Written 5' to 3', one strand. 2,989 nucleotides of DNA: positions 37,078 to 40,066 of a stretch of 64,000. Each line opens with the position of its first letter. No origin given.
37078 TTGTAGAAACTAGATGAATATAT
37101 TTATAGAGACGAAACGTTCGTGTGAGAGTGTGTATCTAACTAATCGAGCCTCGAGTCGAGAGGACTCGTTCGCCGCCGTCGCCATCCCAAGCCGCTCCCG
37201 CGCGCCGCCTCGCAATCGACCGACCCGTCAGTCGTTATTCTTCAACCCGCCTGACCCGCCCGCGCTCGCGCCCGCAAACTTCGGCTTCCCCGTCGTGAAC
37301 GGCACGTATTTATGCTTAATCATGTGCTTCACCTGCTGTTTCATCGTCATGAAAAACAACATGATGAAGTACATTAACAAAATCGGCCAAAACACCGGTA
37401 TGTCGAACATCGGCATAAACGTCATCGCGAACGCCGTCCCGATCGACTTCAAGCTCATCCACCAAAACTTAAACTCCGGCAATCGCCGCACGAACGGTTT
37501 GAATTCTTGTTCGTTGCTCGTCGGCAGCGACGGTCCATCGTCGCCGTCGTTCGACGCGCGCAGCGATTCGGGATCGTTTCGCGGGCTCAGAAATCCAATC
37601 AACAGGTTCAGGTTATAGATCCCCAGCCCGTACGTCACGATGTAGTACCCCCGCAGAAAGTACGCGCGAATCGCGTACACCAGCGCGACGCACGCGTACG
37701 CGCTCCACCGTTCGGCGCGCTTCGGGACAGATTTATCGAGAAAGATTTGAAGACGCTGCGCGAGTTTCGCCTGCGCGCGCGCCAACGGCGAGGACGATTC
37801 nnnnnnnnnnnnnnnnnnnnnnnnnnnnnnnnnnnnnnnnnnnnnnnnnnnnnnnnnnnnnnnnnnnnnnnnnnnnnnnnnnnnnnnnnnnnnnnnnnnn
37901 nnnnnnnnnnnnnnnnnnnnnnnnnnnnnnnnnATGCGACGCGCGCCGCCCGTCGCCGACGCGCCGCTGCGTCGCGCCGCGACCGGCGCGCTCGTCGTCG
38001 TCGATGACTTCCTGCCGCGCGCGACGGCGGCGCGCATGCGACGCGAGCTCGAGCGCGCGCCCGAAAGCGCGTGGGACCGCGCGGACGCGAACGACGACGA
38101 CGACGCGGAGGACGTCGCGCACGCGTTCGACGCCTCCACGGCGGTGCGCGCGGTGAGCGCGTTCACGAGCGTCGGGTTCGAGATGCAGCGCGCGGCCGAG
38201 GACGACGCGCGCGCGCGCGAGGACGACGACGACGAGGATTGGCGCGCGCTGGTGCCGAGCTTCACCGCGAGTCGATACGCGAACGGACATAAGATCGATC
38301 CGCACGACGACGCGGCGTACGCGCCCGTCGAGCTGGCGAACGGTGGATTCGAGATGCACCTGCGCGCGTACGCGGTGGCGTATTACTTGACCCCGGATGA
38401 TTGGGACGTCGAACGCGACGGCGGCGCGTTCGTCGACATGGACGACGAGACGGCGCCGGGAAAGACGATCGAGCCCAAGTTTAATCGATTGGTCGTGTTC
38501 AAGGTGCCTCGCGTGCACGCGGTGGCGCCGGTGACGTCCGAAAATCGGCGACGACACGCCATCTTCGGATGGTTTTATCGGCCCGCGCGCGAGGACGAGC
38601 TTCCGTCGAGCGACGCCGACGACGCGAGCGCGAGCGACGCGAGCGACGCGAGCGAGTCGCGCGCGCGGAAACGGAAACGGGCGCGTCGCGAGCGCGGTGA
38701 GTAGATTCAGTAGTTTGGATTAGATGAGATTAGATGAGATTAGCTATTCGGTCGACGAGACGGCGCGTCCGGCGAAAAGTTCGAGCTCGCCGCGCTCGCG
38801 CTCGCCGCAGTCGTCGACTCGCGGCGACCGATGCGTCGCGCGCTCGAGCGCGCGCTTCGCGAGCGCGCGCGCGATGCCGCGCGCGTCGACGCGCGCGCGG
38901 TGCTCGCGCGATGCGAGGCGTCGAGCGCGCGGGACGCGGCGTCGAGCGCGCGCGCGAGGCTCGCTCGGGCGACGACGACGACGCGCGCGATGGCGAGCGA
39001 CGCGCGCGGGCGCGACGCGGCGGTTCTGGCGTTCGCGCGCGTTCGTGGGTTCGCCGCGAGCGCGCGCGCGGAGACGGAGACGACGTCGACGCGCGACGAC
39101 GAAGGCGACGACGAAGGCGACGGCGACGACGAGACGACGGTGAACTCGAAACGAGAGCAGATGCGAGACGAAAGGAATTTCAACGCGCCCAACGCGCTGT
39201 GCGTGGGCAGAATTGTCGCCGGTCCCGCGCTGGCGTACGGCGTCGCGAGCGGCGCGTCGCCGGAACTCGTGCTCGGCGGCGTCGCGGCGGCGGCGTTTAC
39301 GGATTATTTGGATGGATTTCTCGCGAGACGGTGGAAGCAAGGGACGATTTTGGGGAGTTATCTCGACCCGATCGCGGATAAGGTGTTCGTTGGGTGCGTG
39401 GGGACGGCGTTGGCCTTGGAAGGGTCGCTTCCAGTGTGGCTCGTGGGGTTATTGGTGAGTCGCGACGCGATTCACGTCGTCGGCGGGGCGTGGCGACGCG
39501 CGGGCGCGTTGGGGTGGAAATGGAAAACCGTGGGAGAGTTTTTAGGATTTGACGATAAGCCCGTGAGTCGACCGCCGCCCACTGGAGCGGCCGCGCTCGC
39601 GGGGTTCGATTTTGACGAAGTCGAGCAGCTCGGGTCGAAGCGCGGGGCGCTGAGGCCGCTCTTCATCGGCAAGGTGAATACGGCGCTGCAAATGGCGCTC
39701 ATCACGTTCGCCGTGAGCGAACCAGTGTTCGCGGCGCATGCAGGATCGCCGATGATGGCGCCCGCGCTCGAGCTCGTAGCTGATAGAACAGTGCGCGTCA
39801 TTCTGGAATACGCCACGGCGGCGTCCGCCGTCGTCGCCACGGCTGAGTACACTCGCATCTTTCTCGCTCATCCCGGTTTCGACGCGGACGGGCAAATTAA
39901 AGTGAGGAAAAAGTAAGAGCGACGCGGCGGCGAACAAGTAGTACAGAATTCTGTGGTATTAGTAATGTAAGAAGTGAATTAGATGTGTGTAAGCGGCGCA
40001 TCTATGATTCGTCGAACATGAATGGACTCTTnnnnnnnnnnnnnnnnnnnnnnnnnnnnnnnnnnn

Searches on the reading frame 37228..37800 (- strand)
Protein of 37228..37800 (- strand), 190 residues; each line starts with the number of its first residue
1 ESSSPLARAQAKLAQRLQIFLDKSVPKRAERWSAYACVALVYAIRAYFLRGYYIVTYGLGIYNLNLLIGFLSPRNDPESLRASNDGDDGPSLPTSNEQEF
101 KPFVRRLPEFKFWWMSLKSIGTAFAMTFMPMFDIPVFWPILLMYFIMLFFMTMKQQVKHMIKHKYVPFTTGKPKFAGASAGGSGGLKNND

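Call 14: search_protein_families(library=pfam, proteins=[window:37228-37800:-], max_evalue=0.001)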
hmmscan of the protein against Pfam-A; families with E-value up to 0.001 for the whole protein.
window:37228-37800:- (190 aa): 1 family
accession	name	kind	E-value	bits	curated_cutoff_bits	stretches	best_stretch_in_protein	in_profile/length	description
PF03248.18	Rer1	-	6.2e-70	234.8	23.9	1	10-175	3-166/167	Rer1 family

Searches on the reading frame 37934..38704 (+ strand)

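Call 14: search_protein_families(library=pfam, proteins=[window:37934-38704:+], max_evalue=0.001)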
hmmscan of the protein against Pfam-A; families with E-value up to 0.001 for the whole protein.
window:37934-38704:+ (256 aa): 2 families
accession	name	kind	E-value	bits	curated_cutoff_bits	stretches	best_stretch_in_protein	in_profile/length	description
PF13640.12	2OG-FeII_Oxy_3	-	6.4e-17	62.7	27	1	111-215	2-98/98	2OG-Fe(II) oxygenase superfamily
PF13661.12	2OG-FeII_Oxy_4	-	1.7e-09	38.5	27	1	112-214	3-97/98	2OG-Fe(II) oxygenase superfamily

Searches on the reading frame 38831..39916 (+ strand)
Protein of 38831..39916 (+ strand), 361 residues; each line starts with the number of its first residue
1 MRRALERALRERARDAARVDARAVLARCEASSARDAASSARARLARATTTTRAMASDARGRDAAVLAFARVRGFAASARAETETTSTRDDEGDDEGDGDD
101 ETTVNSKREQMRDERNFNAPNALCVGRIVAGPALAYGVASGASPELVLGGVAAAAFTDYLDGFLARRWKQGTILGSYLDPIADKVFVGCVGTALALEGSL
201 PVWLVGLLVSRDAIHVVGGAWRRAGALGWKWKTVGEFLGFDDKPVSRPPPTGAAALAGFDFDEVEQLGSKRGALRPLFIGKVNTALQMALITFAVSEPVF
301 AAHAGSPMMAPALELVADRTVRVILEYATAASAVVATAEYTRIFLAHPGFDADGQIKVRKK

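Call 14: search_protein_families(library=pfam, proteins=[window:38831-39916:+], max_evalue=0.001)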
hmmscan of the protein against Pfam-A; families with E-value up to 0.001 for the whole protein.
window:38831-39916:+ (361 aa): 1 family
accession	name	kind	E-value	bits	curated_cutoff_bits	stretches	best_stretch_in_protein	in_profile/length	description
PF01066.26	CDP-OH_P_transf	-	1.6e-22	81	22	1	117-224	1-108/152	CDP-alcohol phosphatidyltransferase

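Call 56: list_cluster_members(proteins=[P0001, P0002, P0015, P0054, P0005, window:38831-39913:+, window:52715-53581:-, window:37934-38701:+, P0080, P0169])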
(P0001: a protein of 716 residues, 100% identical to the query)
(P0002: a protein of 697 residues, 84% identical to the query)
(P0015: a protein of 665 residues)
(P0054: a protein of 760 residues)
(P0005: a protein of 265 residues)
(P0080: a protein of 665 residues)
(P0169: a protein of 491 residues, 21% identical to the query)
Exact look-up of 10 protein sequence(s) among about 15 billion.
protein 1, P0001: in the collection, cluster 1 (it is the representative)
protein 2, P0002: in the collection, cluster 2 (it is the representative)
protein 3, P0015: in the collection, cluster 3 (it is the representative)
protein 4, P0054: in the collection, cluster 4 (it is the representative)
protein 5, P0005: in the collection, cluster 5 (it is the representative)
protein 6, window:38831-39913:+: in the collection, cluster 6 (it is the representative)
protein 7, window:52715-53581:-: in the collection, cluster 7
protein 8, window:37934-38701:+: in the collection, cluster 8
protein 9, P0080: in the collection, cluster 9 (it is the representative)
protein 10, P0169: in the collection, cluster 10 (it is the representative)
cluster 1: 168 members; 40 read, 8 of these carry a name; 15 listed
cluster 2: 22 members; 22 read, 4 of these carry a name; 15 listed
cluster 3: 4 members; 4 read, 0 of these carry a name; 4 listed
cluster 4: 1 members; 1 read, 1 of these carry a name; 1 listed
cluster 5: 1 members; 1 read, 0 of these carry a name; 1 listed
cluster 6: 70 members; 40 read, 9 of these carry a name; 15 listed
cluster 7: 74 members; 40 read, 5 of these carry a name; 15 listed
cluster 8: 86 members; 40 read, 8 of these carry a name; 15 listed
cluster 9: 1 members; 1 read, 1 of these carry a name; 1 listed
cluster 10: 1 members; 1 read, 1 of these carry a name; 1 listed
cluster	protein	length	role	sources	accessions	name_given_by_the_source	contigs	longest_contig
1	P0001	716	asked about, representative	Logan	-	-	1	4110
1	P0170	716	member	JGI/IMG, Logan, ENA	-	hypothetical protein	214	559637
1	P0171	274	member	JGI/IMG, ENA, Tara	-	hypothetical protein | strand:- start:1322 stop:2146 length:825 start_codon:yes stop_codon:yes gene_type:complete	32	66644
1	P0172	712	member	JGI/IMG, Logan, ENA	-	hypothetical protein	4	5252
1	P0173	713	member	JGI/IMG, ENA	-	hypothetical protein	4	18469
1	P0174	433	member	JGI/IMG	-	hypothetical protein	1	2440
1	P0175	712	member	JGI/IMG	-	hypothetical protein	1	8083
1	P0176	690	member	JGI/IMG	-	hypothetical protein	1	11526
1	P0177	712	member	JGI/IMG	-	hypothetical protein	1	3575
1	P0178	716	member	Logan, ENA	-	-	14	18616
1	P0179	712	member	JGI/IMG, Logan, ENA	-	-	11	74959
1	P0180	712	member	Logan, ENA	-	-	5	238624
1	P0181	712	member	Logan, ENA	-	-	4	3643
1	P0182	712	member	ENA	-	-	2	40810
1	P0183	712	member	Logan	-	-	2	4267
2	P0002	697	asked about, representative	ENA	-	-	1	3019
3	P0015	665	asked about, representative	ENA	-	-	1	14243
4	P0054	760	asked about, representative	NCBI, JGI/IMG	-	hypothetical protein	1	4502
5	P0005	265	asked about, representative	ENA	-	-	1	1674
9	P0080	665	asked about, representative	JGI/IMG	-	hypothetical protein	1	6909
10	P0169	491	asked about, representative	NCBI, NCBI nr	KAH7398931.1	hypothetical protein DE146DRAFT_719015 [Phaeosphaeria sp. MPI-PUGE-AT-0046c]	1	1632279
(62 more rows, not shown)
